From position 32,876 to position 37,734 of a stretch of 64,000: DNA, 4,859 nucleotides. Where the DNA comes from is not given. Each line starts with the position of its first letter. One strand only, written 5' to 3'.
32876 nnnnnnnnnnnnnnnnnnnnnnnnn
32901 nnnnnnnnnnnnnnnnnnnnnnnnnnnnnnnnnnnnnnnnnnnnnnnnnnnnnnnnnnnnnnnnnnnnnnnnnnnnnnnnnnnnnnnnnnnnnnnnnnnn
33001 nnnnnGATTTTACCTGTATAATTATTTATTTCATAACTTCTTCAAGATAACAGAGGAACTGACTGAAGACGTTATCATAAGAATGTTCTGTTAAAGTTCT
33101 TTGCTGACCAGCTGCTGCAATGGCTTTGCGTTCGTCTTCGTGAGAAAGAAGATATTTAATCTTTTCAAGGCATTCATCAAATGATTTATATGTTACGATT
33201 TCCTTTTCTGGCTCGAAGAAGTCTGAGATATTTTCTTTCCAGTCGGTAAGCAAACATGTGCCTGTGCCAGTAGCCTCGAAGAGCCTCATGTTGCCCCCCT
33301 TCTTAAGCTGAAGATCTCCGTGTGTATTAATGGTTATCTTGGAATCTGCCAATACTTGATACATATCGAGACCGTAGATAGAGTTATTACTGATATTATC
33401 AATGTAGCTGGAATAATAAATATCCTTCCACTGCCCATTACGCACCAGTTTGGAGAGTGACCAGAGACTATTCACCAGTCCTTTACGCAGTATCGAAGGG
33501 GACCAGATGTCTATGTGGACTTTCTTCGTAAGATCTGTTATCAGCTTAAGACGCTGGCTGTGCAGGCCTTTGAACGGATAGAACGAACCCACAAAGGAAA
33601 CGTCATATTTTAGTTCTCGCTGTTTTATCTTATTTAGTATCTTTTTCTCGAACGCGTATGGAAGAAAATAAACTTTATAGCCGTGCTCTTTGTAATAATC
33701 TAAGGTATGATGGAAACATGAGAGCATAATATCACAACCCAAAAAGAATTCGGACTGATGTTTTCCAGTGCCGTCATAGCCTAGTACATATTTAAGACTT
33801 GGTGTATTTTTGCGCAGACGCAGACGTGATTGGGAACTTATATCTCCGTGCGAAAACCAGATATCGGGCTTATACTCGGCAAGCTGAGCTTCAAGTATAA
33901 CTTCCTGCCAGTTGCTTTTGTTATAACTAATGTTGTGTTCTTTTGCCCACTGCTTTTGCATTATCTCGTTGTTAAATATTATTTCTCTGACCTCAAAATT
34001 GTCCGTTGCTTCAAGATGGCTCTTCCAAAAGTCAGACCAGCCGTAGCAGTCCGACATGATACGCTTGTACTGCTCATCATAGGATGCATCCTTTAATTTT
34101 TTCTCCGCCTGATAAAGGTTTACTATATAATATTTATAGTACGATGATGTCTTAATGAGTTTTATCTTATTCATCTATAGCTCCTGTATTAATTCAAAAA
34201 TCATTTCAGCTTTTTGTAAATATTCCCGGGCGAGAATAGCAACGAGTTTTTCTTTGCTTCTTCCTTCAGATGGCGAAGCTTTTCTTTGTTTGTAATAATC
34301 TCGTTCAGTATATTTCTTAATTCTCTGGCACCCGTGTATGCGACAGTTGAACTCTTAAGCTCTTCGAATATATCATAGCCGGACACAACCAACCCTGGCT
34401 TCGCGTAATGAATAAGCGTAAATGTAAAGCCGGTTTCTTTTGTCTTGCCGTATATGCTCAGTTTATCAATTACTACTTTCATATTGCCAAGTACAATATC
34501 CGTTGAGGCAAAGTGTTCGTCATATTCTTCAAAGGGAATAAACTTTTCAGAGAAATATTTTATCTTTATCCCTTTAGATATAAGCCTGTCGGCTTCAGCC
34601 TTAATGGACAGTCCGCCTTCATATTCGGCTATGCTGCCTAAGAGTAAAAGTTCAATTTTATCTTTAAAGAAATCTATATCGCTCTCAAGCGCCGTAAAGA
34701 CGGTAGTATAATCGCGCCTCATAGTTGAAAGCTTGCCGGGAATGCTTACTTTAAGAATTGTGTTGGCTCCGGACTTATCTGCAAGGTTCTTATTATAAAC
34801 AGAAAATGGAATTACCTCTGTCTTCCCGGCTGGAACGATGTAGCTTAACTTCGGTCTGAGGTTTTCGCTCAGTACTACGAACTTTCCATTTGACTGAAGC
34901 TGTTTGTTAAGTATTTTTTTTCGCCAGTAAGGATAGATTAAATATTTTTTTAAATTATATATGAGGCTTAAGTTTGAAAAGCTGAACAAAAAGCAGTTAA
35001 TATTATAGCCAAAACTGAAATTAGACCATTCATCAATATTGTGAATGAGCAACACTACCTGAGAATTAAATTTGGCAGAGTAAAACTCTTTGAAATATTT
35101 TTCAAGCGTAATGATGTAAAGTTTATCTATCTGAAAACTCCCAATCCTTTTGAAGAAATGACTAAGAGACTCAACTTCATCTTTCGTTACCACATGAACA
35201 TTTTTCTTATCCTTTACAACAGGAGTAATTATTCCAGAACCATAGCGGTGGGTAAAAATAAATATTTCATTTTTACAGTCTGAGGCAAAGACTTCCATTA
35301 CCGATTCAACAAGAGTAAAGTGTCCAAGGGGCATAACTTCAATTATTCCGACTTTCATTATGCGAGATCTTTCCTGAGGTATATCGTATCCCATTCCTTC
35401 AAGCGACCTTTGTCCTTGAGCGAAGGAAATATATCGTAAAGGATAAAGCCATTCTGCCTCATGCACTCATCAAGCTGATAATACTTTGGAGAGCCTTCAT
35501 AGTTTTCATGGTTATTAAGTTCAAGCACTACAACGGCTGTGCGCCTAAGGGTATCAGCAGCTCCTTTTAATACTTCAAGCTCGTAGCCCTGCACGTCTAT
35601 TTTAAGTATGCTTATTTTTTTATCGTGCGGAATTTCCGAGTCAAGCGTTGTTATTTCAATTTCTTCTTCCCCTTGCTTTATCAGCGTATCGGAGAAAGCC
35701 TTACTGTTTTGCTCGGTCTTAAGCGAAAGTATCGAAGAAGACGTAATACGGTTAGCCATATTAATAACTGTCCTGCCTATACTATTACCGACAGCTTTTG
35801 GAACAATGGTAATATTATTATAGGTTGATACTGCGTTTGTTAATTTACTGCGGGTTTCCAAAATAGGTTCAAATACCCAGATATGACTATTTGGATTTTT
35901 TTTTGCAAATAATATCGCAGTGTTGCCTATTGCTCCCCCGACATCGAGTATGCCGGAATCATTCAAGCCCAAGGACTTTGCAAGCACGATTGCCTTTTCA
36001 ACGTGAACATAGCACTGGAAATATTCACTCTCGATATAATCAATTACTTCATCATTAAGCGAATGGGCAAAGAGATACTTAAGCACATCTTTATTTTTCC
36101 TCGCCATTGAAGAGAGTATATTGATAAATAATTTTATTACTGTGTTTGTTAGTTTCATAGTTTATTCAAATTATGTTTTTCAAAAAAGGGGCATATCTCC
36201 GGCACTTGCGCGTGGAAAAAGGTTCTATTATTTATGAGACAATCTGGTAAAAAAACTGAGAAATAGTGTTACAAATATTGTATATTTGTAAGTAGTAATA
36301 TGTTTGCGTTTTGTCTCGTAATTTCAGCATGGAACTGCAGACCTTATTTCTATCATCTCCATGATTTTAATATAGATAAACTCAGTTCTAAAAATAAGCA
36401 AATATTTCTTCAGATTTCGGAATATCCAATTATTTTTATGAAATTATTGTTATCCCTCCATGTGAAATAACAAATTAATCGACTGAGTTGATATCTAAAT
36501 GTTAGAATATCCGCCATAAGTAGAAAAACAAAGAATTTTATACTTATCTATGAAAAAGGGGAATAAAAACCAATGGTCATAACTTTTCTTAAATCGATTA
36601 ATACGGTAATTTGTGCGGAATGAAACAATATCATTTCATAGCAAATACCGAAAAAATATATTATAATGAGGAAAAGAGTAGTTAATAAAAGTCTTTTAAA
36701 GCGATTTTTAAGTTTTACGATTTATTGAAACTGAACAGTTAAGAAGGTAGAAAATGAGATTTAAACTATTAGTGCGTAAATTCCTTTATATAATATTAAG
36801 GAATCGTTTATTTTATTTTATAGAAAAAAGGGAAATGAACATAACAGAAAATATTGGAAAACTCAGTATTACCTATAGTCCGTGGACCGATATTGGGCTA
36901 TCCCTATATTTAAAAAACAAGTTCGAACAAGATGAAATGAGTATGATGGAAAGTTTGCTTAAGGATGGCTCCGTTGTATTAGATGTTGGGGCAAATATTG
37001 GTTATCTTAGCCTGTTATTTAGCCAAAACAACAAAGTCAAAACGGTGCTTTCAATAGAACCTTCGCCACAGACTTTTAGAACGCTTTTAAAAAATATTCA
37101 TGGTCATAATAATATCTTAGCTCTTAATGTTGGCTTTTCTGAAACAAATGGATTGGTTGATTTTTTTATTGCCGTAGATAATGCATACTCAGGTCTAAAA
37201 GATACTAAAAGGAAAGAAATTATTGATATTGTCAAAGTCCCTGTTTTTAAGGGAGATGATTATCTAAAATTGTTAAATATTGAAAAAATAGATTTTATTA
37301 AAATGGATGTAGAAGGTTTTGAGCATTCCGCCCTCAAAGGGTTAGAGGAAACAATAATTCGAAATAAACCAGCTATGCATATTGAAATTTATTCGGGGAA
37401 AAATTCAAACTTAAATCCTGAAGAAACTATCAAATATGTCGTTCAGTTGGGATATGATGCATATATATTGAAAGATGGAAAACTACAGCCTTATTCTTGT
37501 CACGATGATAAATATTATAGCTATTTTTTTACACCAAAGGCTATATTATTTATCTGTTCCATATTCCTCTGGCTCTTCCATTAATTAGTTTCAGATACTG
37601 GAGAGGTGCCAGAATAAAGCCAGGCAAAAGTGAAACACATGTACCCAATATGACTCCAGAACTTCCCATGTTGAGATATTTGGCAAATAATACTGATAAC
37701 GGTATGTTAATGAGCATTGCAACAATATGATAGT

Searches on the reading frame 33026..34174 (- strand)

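Call 8: search_protein_families(library=pfam, proteins=[window:33026-34174:-], max_evalue=0.01)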
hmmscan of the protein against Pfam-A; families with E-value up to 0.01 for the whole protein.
window:33026-34174:- (382 aa): 1 family
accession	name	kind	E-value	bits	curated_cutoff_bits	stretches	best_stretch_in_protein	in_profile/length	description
PF13524.12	Glyco_trans_1_2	-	4.2e-32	111.5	25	1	219-374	15-143/144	Glycosyl transferase-like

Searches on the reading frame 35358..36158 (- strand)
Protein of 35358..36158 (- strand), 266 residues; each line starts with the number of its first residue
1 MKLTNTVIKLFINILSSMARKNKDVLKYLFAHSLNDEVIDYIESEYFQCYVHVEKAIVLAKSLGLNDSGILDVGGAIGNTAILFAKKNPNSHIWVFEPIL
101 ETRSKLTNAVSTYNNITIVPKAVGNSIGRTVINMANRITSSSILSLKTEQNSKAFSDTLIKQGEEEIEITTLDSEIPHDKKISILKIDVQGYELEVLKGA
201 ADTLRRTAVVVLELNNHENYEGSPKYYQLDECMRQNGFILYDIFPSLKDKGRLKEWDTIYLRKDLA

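Call 8: search_protein_families(library=pfam, proteins=[window:35358-36158:-], max_evalue=0.01)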
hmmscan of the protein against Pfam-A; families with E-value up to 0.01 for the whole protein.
window:35358-36158:- (266 aa): 1 family
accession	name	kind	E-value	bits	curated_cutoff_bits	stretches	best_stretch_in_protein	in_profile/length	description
PF05050.19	Methyltransf_21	-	2.1e-19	70.7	22.7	1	72-239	1-172/173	Methyltransferase FkbM domain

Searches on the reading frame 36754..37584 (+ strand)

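Call 53: search_protein_families(library=pfam, proteins=[window:36754-37584:+], max_evalue=0.0001)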
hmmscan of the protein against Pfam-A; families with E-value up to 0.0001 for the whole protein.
window:36754-37584:+ (276 aa): 2 families
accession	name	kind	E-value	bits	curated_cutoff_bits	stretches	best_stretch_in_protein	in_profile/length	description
PF05050.19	Methyltransf_21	-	3.8e-20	73.1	22.7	1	77-234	1-171/173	Methyltransferase FkbM domain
PF02475.24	TRM5-TYW2_MTfase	-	6.2e-08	33.2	28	1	59-116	24-81/164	TRM5/TYW2 methyltransferase domain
